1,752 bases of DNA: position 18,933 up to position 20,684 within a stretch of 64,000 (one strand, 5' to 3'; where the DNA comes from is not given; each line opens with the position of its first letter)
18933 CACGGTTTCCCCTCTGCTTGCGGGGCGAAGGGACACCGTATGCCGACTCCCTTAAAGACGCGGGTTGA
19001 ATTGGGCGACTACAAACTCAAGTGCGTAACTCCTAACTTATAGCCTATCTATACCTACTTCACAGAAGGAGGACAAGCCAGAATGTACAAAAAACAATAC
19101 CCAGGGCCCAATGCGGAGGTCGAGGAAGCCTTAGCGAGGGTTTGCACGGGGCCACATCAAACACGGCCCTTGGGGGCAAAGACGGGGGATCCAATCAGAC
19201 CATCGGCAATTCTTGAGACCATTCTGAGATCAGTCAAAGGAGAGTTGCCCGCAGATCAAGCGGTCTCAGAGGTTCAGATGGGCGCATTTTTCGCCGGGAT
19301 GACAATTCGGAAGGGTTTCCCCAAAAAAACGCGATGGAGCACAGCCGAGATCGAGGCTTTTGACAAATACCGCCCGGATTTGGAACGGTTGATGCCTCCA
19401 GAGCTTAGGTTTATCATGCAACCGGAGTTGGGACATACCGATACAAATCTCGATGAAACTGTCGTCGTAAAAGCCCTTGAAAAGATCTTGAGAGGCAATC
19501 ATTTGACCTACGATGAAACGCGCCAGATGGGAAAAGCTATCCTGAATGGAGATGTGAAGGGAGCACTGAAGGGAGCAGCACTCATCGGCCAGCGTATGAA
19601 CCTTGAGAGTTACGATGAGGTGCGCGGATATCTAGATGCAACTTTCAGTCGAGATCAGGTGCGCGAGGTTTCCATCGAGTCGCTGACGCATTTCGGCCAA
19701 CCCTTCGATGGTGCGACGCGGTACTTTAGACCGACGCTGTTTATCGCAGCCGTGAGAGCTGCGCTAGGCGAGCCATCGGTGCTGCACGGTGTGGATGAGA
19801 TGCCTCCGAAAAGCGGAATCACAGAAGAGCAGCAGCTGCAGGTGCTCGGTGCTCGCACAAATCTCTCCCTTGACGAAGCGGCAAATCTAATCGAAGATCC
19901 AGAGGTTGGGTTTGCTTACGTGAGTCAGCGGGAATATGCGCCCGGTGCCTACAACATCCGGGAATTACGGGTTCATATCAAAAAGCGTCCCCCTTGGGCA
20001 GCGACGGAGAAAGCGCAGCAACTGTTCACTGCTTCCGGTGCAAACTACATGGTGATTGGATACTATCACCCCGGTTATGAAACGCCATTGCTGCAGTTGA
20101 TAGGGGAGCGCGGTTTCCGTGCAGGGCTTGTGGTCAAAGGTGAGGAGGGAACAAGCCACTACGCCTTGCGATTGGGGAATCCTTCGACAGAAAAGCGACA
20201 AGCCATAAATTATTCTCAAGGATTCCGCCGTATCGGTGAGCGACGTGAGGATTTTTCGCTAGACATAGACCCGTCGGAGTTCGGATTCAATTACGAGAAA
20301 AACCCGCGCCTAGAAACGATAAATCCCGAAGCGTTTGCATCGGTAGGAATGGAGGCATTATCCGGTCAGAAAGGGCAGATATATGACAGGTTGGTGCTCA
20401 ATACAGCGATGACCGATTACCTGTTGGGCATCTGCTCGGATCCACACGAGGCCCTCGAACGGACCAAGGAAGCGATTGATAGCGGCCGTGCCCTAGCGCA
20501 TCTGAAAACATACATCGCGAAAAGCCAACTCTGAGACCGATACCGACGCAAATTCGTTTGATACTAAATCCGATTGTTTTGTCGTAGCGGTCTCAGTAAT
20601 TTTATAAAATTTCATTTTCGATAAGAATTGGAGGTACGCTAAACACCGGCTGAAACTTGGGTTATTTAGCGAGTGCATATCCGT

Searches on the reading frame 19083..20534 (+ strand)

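Call 14: search_protein_families(library=pfam, proteins=[window:19083-20534:+])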
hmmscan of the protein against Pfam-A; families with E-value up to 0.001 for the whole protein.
window:19083-20534:+ (483 aa): 2 families
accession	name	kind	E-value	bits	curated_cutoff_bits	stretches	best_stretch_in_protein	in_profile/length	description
PF02885.22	Glycos_trans_3N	-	3.4e-11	43.2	26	1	130-186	2-58/63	Glycosyl transferase family, helical bundle domain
PF00591.27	Glycos_transf_3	-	4.9e-09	36.6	27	1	219-471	22-253/253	Glycosyl transferase family, a/b domain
